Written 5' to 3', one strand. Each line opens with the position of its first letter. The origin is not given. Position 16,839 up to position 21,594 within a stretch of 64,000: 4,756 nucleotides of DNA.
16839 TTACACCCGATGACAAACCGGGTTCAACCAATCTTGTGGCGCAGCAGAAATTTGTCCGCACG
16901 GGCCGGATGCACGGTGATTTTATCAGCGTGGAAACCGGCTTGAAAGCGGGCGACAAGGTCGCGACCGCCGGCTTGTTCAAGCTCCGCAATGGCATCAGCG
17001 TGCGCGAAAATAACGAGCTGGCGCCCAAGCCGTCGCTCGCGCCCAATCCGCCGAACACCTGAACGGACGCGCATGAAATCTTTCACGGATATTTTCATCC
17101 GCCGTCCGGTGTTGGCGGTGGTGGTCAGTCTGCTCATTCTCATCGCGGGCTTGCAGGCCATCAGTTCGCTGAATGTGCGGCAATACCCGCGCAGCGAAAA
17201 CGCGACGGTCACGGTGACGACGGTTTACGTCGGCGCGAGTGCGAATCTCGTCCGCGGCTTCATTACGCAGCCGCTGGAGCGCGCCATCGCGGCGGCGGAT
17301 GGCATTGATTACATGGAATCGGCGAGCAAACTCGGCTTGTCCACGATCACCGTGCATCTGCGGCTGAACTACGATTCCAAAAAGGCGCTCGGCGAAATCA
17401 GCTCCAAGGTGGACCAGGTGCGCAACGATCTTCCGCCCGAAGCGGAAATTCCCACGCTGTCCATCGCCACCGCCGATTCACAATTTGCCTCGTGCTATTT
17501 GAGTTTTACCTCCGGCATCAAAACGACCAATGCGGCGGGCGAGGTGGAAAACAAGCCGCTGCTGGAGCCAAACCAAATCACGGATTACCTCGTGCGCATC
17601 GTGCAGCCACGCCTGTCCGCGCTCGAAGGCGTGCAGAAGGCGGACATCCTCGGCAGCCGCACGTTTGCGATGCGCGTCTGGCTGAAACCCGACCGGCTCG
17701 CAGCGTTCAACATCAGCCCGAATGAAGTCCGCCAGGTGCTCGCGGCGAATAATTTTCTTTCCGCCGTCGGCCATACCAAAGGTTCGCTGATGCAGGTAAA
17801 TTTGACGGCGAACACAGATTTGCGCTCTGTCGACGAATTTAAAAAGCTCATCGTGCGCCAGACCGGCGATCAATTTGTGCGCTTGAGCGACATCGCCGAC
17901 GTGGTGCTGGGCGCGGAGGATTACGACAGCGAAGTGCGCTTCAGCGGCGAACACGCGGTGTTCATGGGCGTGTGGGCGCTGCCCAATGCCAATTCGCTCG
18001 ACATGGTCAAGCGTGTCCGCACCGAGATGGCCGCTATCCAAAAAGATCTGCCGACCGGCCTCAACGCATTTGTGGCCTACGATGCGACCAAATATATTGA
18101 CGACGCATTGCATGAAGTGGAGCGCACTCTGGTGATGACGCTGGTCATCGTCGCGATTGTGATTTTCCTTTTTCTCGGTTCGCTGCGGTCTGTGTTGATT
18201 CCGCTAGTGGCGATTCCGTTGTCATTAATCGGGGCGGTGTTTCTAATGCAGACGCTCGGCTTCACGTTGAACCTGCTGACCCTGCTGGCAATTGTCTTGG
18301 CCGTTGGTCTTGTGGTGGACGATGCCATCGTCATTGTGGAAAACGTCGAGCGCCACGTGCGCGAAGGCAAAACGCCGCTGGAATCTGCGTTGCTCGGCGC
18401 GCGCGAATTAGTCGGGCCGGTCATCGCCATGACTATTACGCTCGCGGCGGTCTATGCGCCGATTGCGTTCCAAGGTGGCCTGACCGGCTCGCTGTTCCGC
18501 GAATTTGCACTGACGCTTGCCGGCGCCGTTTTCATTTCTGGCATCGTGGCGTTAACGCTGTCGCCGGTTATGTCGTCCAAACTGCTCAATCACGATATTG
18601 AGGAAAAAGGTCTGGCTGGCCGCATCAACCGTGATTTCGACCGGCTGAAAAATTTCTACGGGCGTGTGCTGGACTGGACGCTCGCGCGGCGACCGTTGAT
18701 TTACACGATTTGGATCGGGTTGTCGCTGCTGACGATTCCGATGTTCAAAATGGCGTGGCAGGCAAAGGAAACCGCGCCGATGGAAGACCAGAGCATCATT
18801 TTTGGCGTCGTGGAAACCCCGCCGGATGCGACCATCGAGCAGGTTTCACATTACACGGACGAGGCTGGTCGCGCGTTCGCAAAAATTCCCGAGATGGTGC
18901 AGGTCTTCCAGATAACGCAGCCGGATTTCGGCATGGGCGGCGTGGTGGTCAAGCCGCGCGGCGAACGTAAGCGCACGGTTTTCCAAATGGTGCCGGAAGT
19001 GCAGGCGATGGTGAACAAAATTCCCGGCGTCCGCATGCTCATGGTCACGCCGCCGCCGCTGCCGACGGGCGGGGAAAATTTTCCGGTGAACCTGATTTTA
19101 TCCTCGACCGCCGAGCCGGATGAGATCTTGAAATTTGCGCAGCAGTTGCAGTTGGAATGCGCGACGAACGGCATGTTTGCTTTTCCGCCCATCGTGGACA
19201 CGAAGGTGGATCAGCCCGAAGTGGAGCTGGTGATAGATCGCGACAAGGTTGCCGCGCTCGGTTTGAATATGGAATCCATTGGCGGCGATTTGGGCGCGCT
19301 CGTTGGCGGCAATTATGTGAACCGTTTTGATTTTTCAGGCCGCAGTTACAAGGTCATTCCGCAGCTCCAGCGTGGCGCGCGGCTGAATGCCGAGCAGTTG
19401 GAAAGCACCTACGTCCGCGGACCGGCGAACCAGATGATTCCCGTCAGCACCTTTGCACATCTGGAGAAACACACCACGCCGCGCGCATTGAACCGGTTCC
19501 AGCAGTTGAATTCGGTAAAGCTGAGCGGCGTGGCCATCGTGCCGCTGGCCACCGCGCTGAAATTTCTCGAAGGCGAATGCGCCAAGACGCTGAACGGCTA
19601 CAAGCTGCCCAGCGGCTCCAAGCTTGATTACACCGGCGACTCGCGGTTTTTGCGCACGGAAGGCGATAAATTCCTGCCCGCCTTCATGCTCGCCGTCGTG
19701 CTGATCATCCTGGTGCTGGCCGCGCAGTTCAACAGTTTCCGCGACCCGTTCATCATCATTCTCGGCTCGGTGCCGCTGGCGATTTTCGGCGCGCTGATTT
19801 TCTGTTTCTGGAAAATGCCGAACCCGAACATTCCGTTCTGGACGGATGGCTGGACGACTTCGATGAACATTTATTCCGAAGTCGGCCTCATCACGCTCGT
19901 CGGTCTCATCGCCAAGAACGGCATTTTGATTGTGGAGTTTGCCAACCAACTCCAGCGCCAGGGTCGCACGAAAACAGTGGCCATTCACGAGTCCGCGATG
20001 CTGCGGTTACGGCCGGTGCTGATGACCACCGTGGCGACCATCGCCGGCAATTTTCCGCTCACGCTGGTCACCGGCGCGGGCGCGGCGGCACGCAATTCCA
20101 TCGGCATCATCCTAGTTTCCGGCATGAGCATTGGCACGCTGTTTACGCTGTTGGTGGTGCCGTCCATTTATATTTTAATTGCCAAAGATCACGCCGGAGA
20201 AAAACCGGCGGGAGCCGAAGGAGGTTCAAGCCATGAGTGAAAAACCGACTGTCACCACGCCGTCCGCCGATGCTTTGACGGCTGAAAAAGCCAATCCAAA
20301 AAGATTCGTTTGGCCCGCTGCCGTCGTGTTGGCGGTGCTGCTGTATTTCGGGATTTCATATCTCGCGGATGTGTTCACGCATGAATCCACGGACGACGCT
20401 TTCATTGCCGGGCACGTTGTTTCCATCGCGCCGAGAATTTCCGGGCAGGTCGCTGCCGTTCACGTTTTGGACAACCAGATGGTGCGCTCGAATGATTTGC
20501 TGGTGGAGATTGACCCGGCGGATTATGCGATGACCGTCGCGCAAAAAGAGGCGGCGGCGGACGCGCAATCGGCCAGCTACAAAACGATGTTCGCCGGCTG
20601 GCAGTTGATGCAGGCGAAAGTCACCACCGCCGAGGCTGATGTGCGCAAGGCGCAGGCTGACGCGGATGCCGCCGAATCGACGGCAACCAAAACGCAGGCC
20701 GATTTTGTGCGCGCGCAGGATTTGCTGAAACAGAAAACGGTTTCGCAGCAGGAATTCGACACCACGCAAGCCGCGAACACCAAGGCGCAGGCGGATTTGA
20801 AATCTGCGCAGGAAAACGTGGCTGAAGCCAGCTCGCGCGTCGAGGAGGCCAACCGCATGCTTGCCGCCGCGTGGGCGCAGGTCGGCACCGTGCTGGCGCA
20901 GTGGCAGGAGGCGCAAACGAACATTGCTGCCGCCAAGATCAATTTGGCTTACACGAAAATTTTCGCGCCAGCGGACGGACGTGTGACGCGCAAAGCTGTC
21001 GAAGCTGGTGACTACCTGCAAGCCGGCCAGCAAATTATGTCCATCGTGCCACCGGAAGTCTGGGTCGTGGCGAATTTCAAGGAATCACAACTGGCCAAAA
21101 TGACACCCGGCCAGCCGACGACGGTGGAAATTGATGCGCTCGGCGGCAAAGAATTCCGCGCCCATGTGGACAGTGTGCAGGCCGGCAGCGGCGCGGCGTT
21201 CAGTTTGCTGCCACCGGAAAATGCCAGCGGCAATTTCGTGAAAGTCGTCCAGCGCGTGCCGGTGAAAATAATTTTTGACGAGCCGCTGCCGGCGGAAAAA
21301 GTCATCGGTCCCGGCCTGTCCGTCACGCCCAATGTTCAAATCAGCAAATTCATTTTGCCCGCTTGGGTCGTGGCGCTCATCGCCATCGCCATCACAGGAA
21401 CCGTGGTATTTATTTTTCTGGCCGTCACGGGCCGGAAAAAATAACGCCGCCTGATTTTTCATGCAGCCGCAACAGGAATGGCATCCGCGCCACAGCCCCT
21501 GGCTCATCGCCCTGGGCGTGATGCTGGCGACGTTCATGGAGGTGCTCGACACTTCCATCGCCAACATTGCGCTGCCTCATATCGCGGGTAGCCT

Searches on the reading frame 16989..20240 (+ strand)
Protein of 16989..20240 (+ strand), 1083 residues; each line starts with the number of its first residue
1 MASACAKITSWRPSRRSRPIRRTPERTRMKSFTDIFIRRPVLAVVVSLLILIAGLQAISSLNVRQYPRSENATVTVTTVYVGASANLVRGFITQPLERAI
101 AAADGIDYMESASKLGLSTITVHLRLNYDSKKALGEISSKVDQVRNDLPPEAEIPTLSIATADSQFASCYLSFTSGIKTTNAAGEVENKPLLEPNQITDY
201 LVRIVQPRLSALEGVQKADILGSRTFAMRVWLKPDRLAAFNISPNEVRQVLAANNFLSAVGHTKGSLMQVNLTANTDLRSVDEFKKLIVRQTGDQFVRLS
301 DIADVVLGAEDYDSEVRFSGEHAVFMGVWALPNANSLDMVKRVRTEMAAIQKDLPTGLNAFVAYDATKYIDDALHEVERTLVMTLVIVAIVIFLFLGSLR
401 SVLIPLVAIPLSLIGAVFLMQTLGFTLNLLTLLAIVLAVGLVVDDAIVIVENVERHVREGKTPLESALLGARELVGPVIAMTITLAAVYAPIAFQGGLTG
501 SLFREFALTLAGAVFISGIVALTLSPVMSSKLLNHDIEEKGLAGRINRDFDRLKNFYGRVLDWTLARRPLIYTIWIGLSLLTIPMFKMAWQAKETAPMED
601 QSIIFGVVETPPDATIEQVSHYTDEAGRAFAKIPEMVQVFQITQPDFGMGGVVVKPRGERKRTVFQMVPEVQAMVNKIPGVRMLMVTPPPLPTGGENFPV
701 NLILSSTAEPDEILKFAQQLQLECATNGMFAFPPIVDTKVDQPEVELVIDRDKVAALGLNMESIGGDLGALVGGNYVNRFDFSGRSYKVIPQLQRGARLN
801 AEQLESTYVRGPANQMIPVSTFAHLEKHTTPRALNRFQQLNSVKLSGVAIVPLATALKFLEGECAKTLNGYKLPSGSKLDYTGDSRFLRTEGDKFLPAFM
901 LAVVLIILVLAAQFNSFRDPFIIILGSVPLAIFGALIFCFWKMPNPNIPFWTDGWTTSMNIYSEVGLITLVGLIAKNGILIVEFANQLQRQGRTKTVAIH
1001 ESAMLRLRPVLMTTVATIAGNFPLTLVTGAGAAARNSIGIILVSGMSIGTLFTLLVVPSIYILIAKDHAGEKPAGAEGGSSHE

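Call 59: search_protein_families(library=pfam, proteins=[window:16989-20240:+], max_evalue=0.0001)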
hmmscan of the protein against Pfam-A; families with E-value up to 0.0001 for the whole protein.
window:16989-20240:+ (1083 aa): 2 families
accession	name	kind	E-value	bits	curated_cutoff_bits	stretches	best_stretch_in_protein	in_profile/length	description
PF00873.25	ACR_tran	-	2.8e-233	777.3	28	1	33-1064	2-1020/1021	AcrB/AcrD/AcrF family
PF03176.21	MMPL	-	3.2e-07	30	20.5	1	307-527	71-297/333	MMPL family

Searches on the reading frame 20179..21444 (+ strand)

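Call 59: search_protein_families(library=pfam, proteins=[window:20179-21444:+], max_evalue=0.0001)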
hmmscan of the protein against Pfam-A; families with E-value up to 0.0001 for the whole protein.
window:20179-21444:+ (421 aa): 4 families
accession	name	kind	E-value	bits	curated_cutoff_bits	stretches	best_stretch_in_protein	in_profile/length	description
PF16576.10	HlyD_D23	-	3.7e-15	56.2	30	1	144-334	31-185/214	Barrel-sandwich domain of CusB or HlyD membrane-fusion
PF13437.12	HlyD_3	-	1.9e-14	54.7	22.2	1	260-335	1-78/106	HlyD family secretion protein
PF00529.27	CusB_dom_1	-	1.6e-10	41.5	26.5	1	231-379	12-80/89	Cation efflux system protein CusB domain 1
PF13533.13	Biotin_lipoyl_2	-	3.4e-09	36.7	29.8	1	81-112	1-32/32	Biotin-lipoyl like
